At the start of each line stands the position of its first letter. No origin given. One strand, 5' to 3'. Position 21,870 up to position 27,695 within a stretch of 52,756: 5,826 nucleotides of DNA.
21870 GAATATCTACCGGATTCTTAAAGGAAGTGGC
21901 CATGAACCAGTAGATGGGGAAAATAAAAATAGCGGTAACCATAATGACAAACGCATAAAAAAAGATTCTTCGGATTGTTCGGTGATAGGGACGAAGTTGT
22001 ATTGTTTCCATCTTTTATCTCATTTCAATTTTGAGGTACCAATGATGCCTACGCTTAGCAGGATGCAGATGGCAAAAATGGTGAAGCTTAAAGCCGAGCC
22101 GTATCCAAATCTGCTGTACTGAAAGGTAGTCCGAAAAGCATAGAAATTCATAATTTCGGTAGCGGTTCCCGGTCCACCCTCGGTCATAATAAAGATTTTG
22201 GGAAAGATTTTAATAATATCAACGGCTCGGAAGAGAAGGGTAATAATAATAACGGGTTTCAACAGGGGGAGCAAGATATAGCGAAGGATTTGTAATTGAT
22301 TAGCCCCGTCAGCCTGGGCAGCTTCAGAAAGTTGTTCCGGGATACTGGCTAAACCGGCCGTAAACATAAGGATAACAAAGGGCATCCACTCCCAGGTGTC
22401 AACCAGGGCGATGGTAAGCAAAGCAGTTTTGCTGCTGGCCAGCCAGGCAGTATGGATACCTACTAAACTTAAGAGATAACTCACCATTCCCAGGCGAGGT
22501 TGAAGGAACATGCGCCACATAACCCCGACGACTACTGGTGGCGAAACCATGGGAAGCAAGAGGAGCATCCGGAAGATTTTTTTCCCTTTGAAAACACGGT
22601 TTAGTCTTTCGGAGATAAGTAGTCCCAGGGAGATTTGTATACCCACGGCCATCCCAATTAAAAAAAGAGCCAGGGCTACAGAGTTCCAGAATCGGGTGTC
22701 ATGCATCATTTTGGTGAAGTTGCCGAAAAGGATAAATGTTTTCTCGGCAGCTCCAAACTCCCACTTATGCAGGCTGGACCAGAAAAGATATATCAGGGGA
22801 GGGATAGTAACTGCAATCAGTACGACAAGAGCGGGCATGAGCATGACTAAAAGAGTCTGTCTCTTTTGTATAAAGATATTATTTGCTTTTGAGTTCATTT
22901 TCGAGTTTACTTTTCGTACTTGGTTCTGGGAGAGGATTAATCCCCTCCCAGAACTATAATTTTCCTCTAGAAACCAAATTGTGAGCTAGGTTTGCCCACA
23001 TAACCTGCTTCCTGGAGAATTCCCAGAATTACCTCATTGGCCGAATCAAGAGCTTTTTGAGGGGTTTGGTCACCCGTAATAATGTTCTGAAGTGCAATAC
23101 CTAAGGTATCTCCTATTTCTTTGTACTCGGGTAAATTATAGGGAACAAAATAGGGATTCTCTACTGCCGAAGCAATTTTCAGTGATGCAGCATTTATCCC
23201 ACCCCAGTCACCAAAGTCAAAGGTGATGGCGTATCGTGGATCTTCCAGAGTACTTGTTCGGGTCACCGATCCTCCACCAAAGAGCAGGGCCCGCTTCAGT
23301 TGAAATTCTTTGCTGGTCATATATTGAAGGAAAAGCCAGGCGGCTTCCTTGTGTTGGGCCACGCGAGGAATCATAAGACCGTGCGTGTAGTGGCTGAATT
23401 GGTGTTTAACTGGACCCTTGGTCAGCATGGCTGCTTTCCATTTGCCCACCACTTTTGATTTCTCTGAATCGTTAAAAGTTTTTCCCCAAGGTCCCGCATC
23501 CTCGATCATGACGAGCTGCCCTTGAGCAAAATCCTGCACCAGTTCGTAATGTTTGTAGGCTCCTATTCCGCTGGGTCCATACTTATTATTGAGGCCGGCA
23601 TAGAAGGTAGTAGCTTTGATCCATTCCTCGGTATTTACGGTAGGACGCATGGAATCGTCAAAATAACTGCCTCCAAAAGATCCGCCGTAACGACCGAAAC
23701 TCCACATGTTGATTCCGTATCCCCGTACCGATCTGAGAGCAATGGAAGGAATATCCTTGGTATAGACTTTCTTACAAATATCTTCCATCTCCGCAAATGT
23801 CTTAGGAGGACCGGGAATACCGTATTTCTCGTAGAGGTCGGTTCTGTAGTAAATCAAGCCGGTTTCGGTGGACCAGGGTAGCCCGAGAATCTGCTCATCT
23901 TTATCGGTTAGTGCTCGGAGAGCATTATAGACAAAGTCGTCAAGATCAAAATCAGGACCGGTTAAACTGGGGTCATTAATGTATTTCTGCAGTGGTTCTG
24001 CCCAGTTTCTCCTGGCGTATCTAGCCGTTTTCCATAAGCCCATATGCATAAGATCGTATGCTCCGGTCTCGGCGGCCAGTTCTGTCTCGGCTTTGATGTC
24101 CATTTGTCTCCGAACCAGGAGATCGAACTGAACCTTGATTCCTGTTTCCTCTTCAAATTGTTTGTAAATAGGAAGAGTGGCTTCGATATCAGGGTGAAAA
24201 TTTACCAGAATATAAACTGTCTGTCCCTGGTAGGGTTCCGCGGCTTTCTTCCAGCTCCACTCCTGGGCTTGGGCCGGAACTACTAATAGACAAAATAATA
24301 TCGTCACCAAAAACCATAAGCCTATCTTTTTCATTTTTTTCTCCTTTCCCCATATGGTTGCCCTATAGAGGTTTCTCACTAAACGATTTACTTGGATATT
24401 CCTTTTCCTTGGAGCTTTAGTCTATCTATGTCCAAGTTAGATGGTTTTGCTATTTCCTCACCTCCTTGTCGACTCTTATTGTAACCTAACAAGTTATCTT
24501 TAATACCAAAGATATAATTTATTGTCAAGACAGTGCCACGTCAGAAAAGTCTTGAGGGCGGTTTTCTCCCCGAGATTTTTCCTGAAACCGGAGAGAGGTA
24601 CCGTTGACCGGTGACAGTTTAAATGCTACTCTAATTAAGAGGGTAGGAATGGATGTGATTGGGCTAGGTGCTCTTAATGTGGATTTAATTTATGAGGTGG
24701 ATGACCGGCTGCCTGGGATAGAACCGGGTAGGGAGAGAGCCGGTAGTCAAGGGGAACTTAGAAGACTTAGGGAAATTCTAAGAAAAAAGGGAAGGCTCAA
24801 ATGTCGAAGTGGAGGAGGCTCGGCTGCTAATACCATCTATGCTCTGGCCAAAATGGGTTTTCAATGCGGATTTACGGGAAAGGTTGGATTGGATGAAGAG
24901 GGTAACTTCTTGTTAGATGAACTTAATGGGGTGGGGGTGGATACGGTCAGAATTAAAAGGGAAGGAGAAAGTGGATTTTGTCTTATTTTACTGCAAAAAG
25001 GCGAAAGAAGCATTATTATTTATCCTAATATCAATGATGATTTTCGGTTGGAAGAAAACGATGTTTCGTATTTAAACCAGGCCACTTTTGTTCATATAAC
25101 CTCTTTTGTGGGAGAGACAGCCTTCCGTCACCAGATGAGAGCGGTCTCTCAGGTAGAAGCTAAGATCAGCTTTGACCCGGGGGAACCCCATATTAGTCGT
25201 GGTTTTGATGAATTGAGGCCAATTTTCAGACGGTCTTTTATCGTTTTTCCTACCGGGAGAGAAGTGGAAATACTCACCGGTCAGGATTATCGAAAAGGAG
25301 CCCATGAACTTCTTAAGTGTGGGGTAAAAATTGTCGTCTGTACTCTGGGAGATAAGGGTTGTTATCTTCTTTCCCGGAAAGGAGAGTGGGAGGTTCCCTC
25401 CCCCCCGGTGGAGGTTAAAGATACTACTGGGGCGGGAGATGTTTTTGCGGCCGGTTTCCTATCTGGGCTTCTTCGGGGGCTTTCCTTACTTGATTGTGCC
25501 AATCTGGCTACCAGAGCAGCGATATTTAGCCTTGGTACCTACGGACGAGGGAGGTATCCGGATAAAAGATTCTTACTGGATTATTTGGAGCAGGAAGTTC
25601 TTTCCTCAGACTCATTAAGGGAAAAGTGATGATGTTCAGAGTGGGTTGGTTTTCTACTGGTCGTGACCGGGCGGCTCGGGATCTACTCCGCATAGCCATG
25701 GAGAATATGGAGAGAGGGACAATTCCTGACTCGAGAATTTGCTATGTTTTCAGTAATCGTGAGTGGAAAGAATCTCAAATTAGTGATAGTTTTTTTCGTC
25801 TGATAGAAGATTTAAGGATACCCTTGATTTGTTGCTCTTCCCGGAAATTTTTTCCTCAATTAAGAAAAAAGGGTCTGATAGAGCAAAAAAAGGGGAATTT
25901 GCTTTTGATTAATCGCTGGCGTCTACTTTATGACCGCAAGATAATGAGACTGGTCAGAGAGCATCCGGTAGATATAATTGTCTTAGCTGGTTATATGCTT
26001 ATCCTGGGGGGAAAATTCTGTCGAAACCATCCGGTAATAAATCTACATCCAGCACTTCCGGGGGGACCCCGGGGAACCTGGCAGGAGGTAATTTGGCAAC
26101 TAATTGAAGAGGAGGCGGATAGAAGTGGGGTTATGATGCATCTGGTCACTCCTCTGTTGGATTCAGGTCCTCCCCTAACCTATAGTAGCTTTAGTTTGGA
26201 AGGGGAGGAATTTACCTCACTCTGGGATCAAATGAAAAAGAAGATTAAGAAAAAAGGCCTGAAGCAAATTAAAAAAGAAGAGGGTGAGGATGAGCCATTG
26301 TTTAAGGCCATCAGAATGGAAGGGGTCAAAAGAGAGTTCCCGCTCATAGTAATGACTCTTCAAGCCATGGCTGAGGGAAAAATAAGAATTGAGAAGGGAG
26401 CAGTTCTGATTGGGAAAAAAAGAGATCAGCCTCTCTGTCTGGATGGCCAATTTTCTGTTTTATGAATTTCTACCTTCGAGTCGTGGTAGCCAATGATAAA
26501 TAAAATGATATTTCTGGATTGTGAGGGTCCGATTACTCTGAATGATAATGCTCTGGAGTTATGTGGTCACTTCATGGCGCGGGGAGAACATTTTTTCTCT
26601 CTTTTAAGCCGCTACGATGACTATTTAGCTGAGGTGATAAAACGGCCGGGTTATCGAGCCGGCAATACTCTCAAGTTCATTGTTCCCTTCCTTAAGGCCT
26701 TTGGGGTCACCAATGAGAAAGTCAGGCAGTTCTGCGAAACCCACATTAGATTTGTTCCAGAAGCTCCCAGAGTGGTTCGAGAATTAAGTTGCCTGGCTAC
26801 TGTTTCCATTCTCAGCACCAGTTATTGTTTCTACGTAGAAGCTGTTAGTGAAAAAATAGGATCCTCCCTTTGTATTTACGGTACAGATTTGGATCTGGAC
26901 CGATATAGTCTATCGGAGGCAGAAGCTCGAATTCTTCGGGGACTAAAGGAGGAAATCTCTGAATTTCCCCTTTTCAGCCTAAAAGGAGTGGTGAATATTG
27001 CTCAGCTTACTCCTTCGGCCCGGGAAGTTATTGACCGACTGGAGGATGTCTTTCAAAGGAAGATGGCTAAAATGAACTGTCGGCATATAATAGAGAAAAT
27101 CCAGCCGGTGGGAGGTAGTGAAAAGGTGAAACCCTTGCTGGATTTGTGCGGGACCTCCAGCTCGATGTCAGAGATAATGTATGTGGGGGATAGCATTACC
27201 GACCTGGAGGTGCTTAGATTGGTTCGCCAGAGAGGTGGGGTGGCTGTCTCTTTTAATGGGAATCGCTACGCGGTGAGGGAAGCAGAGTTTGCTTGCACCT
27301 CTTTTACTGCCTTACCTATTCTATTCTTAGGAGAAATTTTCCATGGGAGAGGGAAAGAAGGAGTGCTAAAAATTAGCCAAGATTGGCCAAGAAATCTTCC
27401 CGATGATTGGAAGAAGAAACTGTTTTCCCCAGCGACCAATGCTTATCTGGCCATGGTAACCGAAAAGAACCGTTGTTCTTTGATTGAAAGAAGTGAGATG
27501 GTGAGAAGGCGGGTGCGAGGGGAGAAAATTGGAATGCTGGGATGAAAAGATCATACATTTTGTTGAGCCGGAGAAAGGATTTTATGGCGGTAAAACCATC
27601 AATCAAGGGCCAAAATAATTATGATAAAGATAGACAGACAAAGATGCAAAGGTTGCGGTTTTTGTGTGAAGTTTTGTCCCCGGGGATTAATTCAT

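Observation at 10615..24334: RuBisCO-like-protein-centred carbohydrate cluster with a partner set that matches no RLP pathway I know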

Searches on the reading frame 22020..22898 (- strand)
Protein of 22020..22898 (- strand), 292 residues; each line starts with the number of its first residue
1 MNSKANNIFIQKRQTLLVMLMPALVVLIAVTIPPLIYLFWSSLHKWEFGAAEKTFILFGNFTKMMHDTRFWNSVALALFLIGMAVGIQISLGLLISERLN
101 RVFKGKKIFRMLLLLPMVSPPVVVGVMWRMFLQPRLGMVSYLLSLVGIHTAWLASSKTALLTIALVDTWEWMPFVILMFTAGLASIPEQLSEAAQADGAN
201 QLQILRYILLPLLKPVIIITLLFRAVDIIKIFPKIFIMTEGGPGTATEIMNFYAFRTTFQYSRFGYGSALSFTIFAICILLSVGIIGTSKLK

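Call 5: search_protein_families(library=pfam, proteins=[window:22020-22898:-])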
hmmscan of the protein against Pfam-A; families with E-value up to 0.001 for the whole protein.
window:22020-22898:- (292 aa): 1 family
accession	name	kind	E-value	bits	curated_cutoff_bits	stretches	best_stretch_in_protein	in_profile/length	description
PF00528.27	BPD_transp_1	-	2.5e-17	63.7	26.4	1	89-284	2-172/184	Binding-protein-dependent transport system inner membrane component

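Call 6: search_protein_families(library=ncbifam, proteins=[window:22020-22898:-])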
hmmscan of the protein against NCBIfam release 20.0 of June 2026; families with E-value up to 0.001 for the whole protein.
window:22020-22898:- (292 aa): 19 families
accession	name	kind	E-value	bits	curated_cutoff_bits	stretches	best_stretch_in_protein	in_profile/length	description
NF007852.0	PRK10561.1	equivalog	1.2e-28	100.8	335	1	13-283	11-282/295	sn-glycerol-3-phosphate ABC transporter permease UgpA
NF040931.1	ABC_arch_GlcT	equivalog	2e-23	83.4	360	1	20-281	2-263/278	glucose ABC transporter permease GlcT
NF008232.0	PRK10999.1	equivalog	1.7e-18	66.7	392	1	58-282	267-508/520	maltose ABC transporter permease MalF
TIGR02141.1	modB_ABC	equivalog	2.5e-13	50.2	182.6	1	77-280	3-199/208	molybdate ABC transporter permease subunit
TIGR01581.1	Mo_ABC_porter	hypoth_equivalog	3.2e-13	49.7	210.3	1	73-222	26-165/225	ABC transporter permease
NF006939.0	PRK09421.1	equivalog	1.2e-12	47.7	262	1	67-222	5-155/230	molybdate ABC transporter permease subunit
NF007047.0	PRK09500.1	equivalog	7.1e-11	42.2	326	1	26-222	13-190/257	spermidine/putrescine ABC transporter permease PotC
TIGR00969.1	3a0106s02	subfamily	7.5e-11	42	240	1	10-263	13-245/272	sulfate ABC transporter permease subunit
TIGR02139.1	permease_CysT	equivalog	2.6e-10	40.3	246.1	1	56-281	34-251/265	sulfate ABC transporter permease subunit CysT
TIGR03262.1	PhnU2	equivalog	1.1e-09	37.5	593.25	1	18-222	6-195/546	putative 2-aminoethylphosphonate ABC transporter permease subunit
NF011624.0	PRK15050.1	equivalog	4.3e-09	35.9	247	1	12-218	20-219/297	2-aminoethylphosphonate ABC transporter permease subunit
NF008208.0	PRK10971.1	equivalog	8.9e-08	31.9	415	1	75-284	61-262/277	sulfate/thiosulfate ABC transporter permease CysT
NF040932.1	ABC_arch_GlcU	equivalog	1.4e-07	31.4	340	1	169-233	142-206/272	glucose ABC transporter permease GlcU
NF040839.1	tungstate_WtpB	equivalog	1.9e-07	31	340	1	58-238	30-203/251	tungstate ABC transporter permease WtpB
TIGR02140.1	permease_CysW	equivalog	3.4e-07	30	329.1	1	20-245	6-214/261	sulfate ABC transporter permease subunit CysW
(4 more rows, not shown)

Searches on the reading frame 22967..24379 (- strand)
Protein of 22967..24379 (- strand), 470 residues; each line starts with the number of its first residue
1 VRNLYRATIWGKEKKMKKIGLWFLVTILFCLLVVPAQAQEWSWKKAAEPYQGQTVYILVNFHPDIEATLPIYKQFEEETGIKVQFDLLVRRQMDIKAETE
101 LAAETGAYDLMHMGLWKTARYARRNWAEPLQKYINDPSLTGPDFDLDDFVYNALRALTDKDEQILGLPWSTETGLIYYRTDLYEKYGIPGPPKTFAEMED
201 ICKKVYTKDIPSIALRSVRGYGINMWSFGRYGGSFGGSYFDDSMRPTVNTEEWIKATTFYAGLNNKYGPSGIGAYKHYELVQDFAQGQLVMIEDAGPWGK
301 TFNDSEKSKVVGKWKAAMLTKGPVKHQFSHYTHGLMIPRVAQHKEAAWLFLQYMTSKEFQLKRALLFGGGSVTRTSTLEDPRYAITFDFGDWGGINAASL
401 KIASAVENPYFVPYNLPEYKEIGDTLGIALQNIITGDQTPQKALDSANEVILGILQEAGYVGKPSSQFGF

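Call 5: search_protein_families(library=pfam, proteins=[window:22967-24379:-])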
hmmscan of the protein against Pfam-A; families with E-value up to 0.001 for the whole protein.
window:22967-24379:- (470 aa): 2 families
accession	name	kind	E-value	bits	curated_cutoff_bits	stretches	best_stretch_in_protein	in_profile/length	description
PF01547.30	SBP_bac_1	-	7.2e-36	125.2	26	1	70-360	13-306/307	Bacterial extracellular solute-binding protein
PF13416.11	SBP_bac_8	-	5.2e-27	95.8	27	1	72-377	3-266/279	Bacterial extracellular solute-binding protein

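Call 6: search_protein_families(library=ncbifam, proteins=[window:22967-24379:-])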
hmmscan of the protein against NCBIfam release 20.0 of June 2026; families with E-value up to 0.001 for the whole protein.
window:22967-24379:- (470 aa): 4 families
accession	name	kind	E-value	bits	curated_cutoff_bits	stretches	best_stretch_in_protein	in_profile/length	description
NF007011.0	PRK09474.1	equivalog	4.9e-05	22.3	291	0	56-310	34-266/396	maltose/maltodextrin ABC transporter substrate-binding protein MalE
NF053763.1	ABCarbgalBndGanS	equivalog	9.4e-05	21.3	700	0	413-453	374-413/420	galactooligosaccharide ABC transporter substrate-binding protein GanS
NF008211.0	PRK10974.1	equivalog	0.00034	19.3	411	0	143-205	116-181/439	sn-glycerol-3-phosphate ABC transporter substrate-binding protein UgpB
TIGR03851.1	chitin_NgcE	equivalog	0.00057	18.9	399.65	0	128-360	117-357/450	N-acetylglucosamine/diacetylchitobiose ABC transporter substrate-binding protein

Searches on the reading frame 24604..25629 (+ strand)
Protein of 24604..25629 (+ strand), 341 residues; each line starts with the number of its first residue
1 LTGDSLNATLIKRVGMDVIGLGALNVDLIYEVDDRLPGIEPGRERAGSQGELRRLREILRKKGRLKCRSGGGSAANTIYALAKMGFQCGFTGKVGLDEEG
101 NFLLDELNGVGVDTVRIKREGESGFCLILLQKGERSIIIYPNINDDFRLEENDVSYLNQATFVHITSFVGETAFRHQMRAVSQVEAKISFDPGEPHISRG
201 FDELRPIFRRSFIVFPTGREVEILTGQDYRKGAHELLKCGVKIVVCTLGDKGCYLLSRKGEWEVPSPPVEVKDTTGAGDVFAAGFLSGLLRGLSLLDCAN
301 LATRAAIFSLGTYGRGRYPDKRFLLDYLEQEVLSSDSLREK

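Call 5: search_protein_families(library=pfam, proteins=[window:24604-25629:+])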
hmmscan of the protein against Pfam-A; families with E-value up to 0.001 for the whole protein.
window:24604-25629:+ (341 aa): 2 families
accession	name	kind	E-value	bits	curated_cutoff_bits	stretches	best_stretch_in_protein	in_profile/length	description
PF00294.29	PfkB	-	3.6e-51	174.7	25.8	1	70-314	35-294/302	pfkB family carbohydrate kinase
PF08543.17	Phos_pyr_kin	-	0.00013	21.9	27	1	207-303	116-225/246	Phosphomethylpyrimidine kinase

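Call 6: search_protein_families(library=ncbifam, proteins=[window:24604-25629:+])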
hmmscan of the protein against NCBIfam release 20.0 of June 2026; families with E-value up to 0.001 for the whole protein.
window:24604-25629:+ (341 aa): 25 families
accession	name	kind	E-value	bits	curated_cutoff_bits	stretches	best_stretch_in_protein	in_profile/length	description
NF053626.1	RibKinHalex1628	equivalog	1.1e-34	120.2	330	1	66-292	33-253/293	ATP-dependent ribose-1-phosphate kinase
NF041134.1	R1P_kin_Thcocales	equivalog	7.7e-31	107.6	500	1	71-310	37-263/291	ADP-dependent ribose-1-phosphate kinase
TIGR04382.1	myo_inos_iolC_N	equivalog_domain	1.3e-30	106.8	300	1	71-306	34-286/309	5-dehydro-2-deoxygluconokinase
TIGR02152.1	D_ribokin_bact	equivalog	1.5e-30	106.6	299.65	1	69-314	33-285/298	ribokinase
NF007321.0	PRK09813.1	equivalog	1.6e-25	90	247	1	70-307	23-252/261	fructoselysine 6-kinase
NF006957.1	PRK09434.1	equivalog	2.3e-24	86.4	450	1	65-293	23-264/302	fructokinase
TIGR03168.1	1-PFK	subfamily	1.2e-19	70.3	216.4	1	75-308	39-280/305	hexose kinase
NF040938.1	KDG_KDGal_kin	equivalog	5e-19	68.5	400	1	72-311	31-285/305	bifunctional 2-dehydro-3-deoxygluconokinase/2-dehydro-3-deoxygalactonokinase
NF008353.0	PRK11142.1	equivalog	9.9e-19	67.9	341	1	71-314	39-288/307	ribokinase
TIGR03828.1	pfkB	equivalog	2.1e-17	63.1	292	1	211-307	177-279/305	1-phosphofructokinase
NF049991.1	TagKinase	equivalog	9.1e-17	60.8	420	1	72-305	42-291/321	tagatose kinase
NF041164.1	NucKinThplmales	equivalog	7.4e-15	54.9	450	1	71-304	38-266/295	nucleoside kinase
TIGR02198.1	rfaE_dom_I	equivalog_domain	2.8e-14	53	345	1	230-312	215-299/315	D-glycero-beta-D-manno-heptose-7-phosphate kinase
NF047869.1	myo_kin_aldol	exception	1.3e-13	50.2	600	2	70-159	38-132/586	bifunctional 5-dehydro-2-deoxygluconokinase/5-dehydro-2-deoxyphosphogluconate aldolase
NF007068.0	PRK09513.1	equivalog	5.1e-11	42.3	432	1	169-309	145-285/312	1-phosphofructokinase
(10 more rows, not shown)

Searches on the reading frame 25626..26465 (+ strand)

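Call 16: search_protein_families(library=pfam, proteins=[window:25626-26465:+])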
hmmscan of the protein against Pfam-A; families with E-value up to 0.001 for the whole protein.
window:25626-26465:+ (279 aa): 1 family
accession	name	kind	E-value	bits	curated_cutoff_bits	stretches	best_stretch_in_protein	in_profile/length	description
PF00551.24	Formyl_trans_N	-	1.1e-13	51.8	26.1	1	98-190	63-155/181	Formyl transferase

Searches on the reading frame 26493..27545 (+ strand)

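Call 16: search_protein_families(library=pfam, proteins=[window:26493-27545:+])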
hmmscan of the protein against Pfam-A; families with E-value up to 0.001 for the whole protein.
window:26493-27545:+ (350 aa): 1 family
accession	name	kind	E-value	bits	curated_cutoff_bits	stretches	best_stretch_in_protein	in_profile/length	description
PF12710.13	HAD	-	0.00058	20.8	27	0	7-131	2-130/189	haloacid dehalogenase-like hydrolase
